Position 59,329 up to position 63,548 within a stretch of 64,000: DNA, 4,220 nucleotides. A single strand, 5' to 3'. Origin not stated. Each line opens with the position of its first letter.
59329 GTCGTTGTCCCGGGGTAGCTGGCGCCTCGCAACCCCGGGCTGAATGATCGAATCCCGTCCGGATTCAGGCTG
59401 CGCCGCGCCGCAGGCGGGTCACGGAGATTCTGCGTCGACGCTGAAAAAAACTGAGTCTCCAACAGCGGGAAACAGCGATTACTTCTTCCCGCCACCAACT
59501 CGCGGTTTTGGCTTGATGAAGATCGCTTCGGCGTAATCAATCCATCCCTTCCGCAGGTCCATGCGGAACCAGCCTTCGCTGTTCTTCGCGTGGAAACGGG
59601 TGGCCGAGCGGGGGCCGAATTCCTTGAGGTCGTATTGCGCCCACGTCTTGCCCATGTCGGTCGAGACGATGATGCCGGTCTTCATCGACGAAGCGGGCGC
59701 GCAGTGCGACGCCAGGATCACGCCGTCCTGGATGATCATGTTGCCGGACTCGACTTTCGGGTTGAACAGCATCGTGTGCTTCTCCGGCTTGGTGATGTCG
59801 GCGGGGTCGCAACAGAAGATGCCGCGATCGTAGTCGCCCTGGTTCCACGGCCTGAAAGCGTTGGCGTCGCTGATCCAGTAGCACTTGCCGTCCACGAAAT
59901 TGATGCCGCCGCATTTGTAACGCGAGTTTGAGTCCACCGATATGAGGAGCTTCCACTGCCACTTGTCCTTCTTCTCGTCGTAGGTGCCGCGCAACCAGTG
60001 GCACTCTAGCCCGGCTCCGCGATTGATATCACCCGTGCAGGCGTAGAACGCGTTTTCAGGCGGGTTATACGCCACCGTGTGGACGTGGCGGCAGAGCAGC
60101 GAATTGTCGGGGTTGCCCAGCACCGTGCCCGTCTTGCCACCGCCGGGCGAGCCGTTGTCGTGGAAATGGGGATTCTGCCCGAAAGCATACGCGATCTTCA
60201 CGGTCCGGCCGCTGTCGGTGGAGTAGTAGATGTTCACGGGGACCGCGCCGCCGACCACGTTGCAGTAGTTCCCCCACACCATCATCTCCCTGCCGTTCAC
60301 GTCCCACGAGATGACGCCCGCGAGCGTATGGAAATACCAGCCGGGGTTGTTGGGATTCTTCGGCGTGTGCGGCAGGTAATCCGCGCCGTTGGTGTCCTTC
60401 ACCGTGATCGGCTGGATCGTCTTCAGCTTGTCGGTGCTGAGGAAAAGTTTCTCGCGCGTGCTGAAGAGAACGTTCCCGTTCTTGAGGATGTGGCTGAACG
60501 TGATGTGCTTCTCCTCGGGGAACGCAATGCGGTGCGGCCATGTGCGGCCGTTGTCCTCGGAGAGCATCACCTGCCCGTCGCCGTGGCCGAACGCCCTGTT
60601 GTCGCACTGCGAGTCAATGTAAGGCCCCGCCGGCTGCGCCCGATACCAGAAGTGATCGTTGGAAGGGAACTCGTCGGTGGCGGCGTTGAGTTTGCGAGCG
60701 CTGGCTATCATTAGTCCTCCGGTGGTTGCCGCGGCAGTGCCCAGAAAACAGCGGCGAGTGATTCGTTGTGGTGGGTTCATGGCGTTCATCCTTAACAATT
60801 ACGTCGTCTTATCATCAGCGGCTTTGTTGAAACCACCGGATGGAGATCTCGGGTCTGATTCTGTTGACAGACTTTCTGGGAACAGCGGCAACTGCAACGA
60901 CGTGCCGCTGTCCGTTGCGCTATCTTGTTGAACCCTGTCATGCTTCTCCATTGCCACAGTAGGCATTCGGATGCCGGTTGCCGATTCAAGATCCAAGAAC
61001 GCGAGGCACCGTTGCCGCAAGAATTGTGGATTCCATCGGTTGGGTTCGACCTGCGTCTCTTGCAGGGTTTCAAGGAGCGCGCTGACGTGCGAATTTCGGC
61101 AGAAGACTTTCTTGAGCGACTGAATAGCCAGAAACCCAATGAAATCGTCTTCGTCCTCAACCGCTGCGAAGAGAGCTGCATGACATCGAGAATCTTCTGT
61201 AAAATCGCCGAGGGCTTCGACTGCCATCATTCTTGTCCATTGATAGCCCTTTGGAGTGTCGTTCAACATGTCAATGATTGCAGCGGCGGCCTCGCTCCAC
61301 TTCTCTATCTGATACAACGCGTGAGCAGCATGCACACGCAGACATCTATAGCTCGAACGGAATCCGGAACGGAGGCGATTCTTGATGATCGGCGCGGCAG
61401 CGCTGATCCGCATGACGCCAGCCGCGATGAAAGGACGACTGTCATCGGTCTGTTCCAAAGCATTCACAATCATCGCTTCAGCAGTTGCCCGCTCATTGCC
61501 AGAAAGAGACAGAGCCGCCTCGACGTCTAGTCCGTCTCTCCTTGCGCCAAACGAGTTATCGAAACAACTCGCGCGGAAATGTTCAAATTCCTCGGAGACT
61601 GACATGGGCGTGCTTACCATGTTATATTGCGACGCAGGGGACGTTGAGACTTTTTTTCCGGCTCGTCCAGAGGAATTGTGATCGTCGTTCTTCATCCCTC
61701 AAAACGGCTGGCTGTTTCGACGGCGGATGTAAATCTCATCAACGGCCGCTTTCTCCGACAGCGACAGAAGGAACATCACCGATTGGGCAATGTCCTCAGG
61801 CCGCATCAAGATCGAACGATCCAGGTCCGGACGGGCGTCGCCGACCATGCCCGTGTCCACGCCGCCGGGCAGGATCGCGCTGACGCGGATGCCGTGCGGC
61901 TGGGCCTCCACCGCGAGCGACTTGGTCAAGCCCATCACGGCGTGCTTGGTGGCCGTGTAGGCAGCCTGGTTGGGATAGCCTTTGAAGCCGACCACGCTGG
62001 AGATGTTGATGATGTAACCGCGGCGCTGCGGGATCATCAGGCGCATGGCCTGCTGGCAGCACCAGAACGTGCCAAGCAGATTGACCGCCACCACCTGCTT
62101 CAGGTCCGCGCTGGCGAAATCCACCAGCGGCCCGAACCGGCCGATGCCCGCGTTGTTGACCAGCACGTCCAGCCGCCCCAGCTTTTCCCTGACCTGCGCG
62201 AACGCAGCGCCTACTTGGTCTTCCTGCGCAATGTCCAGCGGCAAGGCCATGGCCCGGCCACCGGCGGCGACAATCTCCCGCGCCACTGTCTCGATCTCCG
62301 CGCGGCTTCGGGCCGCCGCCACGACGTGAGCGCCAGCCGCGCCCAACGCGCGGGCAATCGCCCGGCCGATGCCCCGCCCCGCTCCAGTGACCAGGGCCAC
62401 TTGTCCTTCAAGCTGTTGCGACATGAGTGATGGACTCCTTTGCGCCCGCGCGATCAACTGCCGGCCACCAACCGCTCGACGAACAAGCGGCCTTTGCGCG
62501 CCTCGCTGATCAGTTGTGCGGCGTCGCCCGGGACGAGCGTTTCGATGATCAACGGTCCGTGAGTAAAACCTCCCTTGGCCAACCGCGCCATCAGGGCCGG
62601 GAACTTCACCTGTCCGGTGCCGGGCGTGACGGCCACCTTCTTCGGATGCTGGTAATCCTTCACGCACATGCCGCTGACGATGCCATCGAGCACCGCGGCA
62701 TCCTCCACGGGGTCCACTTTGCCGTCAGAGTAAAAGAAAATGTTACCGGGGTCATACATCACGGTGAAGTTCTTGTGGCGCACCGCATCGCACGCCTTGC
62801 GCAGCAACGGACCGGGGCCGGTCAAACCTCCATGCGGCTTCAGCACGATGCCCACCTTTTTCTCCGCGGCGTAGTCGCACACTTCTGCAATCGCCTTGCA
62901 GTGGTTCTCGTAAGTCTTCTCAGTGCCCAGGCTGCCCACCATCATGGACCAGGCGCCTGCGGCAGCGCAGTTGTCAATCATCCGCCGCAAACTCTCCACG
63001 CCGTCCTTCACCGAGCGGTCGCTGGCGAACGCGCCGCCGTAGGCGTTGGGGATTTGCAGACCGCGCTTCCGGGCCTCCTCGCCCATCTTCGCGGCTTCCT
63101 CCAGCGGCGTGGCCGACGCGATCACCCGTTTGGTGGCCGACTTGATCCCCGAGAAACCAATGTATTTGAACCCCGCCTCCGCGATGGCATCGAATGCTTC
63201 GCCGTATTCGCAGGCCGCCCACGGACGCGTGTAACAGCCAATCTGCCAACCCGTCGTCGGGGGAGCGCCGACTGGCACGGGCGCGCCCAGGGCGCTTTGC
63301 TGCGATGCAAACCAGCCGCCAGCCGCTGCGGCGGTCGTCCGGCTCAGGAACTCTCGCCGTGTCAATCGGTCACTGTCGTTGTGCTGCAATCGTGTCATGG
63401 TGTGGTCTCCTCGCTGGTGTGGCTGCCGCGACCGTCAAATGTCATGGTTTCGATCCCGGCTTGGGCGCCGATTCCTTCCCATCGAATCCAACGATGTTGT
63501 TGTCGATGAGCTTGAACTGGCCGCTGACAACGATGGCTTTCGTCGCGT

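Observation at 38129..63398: Dense locus of eight Tat-exported cofactor-type enzymes: candidate periplasmic redox/PLP-assisted glycan deconstruction system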

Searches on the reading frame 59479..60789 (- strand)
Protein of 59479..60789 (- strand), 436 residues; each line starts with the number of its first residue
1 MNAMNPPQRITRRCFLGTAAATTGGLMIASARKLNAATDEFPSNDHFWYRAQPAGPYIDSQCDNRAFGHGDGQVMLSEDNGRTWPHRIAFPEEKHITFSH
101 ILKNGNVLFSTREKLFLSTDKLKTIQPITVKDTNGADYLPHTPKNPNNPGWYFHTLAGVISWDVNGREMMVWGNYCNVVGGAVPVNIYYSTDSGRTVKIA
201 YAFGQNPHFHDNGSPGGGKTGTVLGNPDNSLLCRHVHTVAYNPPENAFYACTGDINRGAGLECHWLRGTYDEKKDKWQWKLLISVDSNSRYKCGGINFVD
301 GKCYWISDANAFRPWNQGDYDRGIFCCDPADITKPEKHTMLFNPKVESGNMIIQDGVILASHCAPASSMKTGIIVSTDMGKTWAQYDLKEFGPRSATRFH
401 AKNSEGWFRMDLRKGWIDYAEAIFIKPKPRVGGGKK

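Call 5: search_protein_families(library=pfam, proteins=[window:59479-60789:-], max_evalue=0.01)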
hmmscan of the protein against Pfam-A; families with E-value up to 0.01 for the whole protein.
window:59479-60789:- (436 aa): 3 families
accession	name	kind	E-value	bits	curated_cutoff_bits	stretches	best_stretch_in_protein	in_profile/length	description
PF15902.12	Sortilin-Vps10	-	9.6e-09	35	33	1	73-209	2-121/446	Sortilin, neurotensin receptor 3,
PF24316.1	Tli3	-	2.6e-06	28.3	27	0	363-391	77-106/129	T6SS Tli3 immunity protein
PF02012.26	BNR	-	6.5e-05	22.8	27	0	375-384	2-11/12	BNR/Asp-box repeat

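Call 30: search_solved_structures(query=window:59479-60789:-, max_evalue=0.01)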
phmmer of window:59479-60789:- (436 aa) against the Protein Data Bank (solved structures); distinct sequences matched with E-value up to 0.01: 0.

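Call 66: search_protein_families(library=ncbifam, proteins=[window:59479-60789:-], max_evalue=0.01)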
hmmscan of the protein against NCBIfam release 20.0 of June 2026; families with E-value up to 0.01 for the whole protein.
window:59479-60789:- (436 aa): 1 family
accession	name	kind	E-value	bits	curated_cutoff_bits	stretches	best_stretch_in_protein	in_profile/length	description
NF045728.1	glycosyl_F510_1955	equivalog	1.1e-06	28.1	175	0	357-389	55-90/246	F510_1955 family glycosylhydrolase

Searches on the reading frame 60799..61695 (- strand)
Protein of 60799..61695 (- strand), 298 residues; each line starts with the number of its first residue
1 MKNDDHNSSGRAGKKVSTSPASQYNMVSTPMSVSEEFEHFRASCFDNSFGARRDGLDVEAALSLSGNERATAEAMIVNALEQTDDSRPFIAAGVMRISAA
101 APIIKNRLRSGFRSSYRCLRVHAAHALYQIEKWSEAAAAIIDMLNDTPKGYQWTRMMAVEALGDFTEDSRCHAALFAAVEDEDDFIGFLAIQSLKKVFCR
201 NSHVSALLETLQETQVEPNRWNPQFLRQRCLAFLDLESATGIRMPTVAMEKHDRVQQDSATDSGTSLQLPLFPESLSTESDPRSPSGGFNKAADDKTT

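Call 5: search_protein_families(library=pfam, proteins=[window:60799-61695:-], max_evalue=0.01)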
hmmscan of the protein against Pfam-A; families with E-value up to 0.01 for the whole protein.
window:60799-61695:- (298 aa): 1 family
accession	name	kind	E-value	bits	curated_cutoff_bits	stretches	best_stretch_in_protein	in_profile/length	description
PF13646.12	HEAT_2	-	8.1e-07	29.7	27.7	1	153-217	15-77/88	HEAT repeats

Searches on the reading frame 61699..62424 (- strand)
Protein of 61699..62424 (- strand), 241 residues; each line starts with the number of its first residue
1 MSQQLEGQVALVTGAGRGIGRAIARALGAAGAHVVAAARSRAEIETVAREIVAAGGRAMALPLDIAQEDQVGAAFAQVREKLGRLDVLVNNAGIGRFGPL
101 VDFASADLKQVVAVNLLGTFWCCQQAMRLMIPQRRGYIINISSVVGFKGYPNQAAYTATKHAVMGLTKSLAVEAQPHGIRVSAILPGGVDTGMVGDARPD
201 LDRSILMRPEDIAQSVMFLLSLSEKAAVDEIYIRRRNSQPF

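Call 5: search_protein_families(library=pfam, proteins=[window:61699-62424:-], max_evalue=0.01)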
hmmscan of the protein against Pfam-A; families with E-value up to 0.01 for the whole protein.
window:61699-62424:- (241 aa): 5 families
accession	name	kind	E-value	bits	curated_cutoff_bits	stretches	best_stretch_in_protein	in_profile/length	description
PF00106.31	adh_short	-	1.3e-67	227.5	26.6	1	8-200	1-193/195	short chain dehydrogenase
PF13561.12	adh_short_C2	-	4.6e-53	180.6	27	1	14-221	1-218/236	Enoyl-(Acyl carrier protein) reductase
PF08659.16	KR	-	9.1e-17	62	22.6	1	10-170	3-163/180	KR domain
PF23441.1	SDR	-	3.7e-08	33.5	27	1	7-193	7-198/258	SDR-like rossmann domain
PF02826.25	2-Hacid_dh_C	-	0.0024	17.7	25.1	1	2-48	31-76/178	D-isomer specific 2-hydroxyacid dehydrogenase, NAD binding domain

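Call 100: find_encoding_contigs(protein=window:61699-62424:-, flank=10000, max_places=2)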
Protein window:61699-62424:- (241 aa): no gene with exactly this product is on record in the collection.

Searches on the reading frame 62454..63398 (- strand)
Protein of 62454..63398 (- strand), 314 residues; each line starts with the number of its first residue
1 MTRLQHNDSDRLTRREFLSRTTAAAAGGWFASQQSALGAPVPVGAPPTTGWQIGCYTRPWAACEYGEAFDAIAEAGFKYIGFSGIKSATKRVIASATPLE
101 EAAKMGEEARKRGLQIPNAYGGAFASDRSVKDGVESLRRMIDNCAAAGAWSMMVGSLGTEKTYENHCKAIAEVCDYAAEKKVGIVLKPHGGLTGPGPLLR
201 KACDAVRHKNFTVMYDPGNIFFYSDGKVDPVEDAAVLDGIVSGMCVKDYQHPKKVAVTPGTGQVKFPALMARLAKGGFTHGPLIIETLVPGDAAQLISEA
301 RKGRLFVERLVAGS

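Call 5: search_protein_families(library=pfam, proteins=[window:62454-63398:-], max_evalue=0.01)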
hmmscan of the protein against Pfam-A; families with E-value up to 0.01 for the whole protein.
window:62454-63398:- (314 aa): 1 family
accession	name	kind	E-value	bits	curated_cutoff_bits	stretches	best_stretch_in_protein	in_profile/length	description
PF01261.30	AP_endonuc_2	-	6.7e-25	88.7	31.1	1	69-299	1-241/249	Xylose isomerase-like TIM barrel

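Call 29: search_solved_structures(query=window:62454-63398:-, max_evalue=0.001)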
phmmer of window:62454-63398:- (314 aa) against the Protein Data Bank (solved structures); distinct sequences matched with E-value up to 0.001: 0.

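Call 56: find_encoding_contigs(protein=window:62454-63398:-, flank=10000, max_places=2)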
Protein window:62454-63398:- (314 aa): no gene with exactly this product is on record in the collection.

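Call 66: search_protein_families(library=ncbifam, proteins=[window:62454-63398:-], max_evalue=0.01)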
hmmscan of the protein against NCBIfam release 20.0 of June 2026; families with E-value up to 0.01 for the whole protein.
window:62454-63398:- (314 aa): 3 families
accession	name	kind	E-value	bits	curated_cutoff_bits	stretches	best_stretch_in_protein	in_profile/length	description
NF009688.0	PRK13209.1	subfamily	0.0014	17.7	317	1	200-308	171-274/286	L-ribulose-5-phosphate 3-epimerase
TIGR04379.1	myo_inos_iolE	equivalog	0.0038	16.8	290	0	100-159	48-107/290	myo-inosose-2 dehydratase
TIGR01409.1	TAT_signal_seq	domain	0.0078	16.5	16.7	0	12-32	1-21/29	twin-arginine translocation signal domain-containing protein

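Call 78: search_solved_structures(query=A7, max_evalue=10)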
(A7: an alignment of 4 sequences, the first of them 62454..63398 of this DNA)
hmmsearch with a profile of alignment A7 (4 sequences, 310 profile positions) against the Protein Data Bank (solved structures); distinct sequences matched with E-value up to 10: 7.
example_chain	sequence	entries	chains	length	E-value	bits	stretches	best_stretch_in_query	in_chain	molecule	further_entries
3tva_A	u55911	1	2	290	0.0016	21.2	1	159-294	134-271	Xylose isomerase domain protein TIM barrel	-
4ovx_A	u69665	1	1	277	0.0045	19.7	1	163-222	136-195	Xylose isomerase domain protein TIM barrel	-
11cy_A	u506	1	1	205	0.47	13.1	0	219-247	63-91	ZnO5_baseKO_ES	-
11ce_A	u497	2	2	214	0.51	13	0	219-247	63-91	The protease-Zn (II) complex of Zn5 | Zn5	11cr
4yzz_A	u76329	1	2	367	0.81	12.3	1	12-51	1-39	TRAP TRANSPORTER SOLUTE BINDING PROTEIN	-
7qst_A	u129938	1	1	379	0.86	12.2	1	206-256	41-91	V-type ATP synthase subunit A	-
4yic_A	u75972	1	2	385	0.86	12.2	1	12-51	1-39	TRAP TRANSPORTER SOLUTE BINDING PROTEIN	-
